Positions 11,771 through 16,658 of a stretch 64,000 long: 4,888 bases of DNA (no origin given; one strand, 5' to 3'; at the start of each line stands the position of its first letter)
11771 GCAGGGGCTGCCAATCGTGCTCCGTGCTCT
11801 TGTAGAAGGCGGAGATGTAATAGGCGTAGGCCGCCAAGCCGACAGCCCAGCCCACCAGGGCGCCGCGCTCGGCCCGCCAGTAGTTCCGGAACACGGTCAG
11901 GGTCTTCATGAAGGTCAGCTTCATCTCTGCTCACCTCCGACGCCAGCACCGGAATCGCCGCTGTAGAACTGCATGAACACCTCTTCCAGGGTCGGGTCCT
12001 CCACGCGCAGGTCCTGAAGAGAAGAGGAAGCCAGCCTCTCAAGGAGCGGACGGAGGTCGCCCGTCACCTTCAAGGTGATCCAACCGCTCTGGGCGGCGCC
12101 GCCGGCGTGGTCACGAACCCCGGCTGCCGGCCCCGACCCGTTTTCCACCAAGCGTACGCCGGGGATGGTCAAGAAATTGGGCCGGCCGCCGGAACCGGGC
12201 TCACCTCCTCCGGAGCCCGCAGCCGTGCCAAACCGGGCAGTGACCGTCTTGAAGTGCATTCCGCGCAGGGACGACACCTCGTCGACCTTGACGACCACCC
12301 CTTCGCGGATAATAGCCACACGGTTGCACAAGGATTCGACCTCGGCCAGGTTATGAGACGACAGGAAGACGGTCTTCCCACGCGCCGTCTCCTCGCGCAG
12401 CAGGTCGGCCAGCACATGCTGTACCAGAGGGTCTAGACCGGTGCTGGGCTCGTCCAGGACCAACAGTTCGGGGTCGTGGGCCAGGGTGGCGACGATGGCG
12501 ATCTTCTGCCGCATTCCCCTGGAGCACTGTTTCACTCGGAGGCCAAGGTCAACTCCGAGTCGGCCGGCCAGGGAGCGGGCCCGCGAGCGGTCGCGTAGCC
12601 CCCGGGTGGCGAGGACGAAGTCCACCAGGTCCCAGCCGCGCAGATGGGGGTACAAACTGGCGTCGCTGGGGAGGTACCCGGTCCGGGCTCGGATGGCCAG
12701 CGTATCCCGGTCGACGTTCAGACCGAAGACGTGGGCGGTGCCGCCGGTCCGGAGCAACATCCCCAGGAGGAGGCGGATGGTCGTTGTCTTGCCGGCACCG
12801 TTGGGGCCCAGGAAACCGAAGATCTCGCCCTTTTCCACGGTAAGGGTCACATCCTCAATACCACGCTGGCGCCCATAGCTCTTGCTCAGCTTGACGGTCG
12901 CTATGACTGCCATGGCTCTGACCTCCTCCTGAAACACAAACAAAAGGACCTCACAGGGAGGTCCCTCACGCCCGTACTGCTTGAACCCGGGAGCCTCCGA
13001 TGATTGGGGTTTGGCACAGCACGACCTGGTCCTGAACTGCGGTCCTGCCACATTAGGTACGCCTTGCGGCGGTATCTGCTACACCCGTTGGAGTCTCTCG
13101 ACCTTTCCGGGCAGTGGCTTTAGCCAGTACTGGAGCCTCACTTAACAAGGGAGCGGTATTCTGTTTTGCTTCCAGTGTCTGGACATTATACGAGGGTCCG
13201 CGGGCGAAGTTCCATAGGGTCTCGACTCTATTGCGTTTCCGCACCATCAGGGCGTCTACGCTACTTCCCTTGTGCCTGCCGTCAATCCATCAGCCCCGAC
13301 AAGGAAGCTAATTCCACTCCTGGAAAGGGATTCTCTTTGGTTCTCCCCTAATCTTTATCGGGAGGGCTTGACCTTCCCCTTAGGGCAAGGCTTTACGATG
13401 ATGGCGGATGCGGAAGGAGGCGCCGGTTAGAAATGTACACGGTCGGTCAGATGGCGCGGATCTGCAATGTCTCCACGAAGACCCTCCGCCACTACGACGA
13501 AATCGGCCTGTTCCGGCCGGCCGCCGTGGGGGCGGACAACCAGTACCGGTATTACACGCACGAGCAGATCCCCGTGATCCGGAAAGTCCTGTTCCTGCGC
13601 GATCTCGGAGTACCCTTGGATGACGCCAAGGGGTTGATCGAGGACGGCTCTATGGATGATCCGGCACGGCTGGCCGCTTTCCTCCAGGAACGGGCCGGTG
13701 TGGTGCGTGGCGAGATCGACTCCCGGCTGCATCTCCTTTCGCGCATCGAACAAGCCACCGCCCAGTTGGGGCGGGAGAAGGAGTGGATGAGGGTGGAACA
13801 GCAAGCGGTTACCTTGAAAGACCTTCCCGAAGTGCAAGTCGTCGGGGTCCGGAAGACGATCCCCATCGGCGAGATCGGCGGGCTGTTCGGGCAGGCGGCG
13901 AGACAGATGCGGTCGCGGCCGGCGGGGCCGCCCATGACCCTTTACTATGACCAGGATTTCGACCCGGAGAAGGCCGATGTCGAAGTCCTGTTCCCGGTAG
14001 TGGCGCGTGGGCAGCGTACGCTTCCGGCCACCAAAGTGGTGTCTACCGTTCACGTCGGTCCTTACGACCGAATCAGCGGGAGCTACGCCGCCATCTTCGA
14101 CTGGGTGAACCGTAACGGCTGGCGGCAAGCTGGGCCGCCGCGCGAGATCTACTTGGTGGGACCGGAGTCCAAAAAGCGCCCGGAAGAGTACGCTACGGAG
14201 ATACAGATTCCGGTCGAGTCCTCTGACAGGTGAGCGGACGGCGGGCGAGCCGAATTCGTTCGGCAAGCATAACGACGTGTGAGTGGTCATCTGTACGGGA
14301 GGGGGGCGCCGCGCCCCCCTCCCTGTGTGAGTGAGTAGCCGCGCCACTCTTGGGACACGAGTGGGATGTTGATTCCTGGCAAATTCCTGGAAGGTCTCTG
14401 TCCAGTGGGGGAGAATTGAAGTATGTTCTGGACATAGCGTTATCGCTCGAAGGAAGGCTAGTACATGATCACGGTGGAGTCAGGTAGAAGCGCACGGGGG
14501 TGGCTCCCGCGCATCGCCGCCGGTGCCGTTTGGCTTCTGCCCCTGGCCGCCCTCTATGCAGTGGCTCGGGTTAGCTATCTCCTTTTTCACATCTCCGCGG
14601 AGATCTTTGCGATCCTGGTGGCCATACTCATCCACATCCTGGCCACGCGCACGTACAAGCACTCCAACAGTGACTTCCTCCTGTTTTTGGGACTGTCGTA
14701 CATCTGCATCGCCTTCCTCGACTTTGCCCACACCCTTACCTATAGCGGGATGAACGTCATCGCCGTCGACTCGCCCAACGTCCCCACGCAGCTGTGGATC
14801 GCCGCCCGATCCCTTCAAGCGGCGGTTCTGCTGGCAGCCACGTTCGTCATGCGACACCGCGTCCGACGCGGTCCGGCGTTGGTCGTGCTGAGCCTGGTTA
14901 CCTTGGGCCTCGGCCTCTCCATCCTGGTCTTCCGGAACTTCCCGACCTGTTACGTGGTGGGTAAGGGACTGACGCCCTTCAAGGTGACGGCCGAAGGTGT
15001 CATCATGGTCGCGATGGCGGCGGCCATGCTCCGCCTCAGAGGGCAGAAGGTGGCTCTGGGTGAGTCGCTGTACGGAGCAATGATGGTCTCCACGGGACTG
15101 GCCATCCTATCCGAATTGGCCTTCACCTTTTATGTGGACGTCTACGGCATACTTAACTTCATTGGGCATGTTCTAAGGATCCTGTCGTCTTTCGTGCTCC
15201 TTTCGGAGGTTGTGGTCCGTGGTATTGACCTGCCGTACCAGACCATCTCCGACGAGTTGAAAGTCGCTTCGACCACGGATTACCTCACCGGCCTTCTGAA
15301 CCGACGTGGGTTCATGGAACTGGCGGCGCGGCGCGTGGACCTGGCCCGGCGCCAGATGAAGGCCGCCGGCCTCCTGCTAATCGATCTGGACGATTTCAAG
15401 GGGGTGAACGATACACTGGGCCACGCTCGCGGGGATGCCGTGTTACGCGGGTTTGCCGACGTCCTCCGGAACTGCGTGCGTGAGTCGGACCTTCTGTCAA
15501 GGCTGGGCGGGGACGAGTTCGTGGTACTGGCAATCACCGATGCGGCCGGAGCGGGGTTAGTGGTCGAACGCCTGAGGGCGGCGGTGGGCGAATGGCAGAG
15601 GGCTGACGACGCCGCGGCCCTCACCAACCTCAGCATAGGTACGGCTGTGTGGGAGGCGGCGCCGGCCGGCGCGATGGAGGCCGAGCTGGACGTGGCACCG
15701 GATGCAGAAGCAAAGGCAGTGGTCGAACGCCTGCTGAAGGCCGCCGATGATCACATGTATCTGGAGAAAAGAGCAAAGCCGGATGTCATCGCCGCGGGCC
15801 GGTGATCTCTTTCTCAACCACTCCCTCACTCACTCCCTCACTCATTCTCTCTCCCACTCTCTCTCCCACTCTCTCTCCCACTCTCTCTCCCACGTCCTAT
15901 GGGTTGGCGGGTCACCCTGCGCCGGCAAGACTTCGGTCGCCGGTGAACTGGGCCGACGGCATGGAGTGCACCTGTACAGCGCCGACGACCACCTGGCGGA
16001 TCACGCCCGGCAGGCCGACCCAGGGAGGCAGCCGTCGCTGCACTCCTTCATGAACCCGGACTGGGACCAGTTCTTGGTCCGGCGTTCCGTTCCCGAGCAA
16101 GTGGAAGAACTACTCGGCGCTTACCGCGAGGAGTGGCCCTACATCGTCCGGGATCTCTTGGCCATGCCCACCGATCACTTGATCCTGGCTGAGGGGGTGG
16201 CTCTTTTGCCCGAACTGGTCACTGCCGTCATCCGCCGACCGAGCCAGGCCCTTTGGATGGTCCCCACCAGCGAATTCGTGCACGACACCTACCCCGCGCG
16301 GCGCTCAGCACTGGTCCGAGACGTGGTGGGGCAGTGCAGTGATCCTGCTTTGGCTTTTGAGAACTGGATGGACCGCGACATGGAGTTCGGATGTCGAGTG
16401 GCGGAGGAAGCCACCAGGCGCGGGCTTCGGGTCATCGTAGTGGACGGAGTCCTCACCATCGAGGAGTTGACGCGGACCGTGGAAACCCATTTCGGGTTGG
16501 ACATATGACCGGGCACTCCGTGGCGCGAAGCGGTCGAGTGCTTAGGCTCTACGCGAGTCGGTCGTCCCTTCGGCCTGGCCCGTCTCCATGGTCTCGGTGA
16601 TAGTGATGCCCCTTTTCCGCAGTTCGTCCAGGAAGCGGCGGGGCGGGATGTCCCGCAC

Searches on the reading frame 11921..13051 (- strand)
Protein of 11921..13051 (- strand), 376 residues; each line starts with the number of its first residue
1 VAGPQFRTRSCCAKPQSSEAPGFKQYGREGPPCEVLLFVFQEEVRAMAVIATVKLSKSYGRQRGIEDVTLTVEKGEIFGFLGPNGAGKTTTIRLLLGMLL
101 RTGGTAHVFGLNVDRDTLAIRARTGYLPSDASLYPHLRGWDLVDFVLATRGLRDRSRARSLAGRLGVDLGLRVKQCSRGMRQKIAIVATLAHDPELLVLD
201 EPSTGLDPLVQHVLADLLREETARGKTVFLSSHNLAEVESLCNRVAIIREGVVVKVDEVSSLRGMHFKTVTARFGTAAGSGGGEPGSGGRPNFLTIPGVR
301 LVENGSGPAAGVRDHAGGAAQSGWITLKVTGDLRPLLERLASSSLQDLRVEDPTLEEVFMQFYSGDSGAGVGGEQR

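Call 79: search_protein_families(library=ncbifam, proteins=[window:11921-13051:-], max_evalue=1e-10)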
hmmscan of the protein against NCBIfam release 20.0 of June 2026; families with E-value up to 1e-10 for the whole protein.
window:11921-13051:- (376 aa): 145 families (the best 25 are shown)
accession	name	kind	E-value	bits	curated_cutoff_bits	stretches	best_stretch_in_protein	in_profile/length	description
TIGR01188.1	drrA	subfamily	5.5e-56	190.1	312.45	1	57-263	1-212/302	daunorubicin resistance ABC transporter, ATP-binding protein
TIGR03522.1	GldA_ABC_ATP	equivalog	2.6e-48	165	402.6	1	50-267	3-224/301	gliding motility-associated ABC transporter ATP-binding subunit GldA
NF033858.1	ABC2_perm_RbbA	equivalog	4.8e-40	137.3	1050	1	43-263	260-485/909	ribosome-associated ATPase/putative transporter RbbA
NF010060.0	PRK13537.1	equivalog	5.5e-40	137.2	521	1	44-253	10-224/314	nodulation factor ABC transporter ATP-binding protein NodI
TIGR03740.1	galliderm_ABC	subfamily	1.5e-39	136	309.75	1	52-259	3-208/223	lantibiotic protection ABC transporter ATP-binding subunit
NF010059.0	PRK13536.1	equivalog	2.3e-38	131.8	549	1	46-254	40-253/342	nodulation factor ABC transporter ATP-binding protein NodI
TIGR01288.1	nodI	equivalog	3.6e-37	128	424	1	50-254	5-214/303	nodulation factor ABC transporter ATP-binding protein NodI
TIGR04406.1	LPS_export_lptB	equivalog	2.6e-34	118.6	240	1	52-256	4-216/239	LPS export ABC transporter ATP-binding protein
NF047565.1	PSM_export_PmtA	equivalog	2.4e-33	115.7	350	1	64-263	16-216/282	phenol-soluble modulin export ABC transporter ATP-binding protein PmtA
NF008144.0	PRK10895.1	equivalog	2.3e-29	102.6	381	1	47-254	1-216/241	LPS export ABC transporter ATP-binding protein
TIGR03864.1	PQQ_ABC_ATP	hypoth_equivalog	2e-28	99.4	302.25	1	51-274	3-232/236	ABC transporter, ATP-binding subunit, PQQ-dependent alcohol dehydrogenase system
TIGR04521.1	ECF_ATPase_2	equivalog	9.4e-28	97.1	330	1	176-260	145-230/279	energy-coupling factor transporter ATPase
TIGR01186.1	proV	subfamily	1.1e-27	97.1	326.6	1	59-256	3-211/363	betaine/proline/choline family ABC transporter ATP-binding protein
NF040933.2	ABC_arch_GlcV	equivalog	1.5e-26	93.1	450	1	55-262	8-229/357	glucose ABC transporter ATP-binding protein GlcV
TIGR02673.1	FtsE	equivalog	1.5e-25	90.1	264.85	1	50-251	2-213/214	cell division ATP-binding protein FtsE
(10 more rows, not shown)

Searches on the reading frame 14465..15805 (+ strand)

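Call 9: search_protein_families(library=pfam, proteins=[window:14465-15805:+], max_evalue=0.001)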
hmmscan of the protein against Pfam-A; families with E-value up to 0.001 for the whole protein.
window:14465-15805:+ (446 aa): 2 families
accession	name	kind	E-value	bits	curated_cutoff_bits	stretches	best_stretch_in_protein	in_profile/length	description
PF17159.10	MASE3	-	3.8e-65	220.1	31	1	35-257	3-226/226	Membrane-associated sensor domain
PF00990.26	GGDEF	-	2.2e-31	109.3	23.8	1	270-399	2-135/161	Diguanylate cyclase, GGDEF domain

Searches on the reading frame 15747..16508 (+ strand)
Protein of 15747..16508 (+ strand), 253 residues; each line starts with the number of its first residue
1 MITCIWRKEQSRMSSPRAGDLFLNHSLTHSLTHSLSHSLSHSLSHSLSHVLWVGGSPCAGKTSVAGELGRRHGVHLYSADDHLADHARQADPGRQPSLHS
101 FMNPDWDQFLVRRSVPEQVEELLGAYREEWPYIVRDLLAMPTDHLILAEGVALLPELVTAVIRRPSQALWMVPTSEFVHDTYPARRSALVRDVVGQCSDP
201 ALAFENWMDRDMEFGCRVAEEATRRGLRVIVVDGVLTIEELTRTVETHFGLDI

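Call 9: search_protein_families(library=pfam, proteins=[window:15747-16508:+], max_evalue=0.001)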
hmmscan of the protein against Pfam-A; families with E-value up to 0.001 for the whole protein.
window:15747-16508:+ (253 aa): 1 family
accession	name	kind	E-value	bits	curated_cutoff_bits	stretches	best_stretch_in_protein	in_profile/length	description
PF13671.12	AAA_33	-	5.1e-05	24.1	27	0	50-137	1-78/143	AAA domain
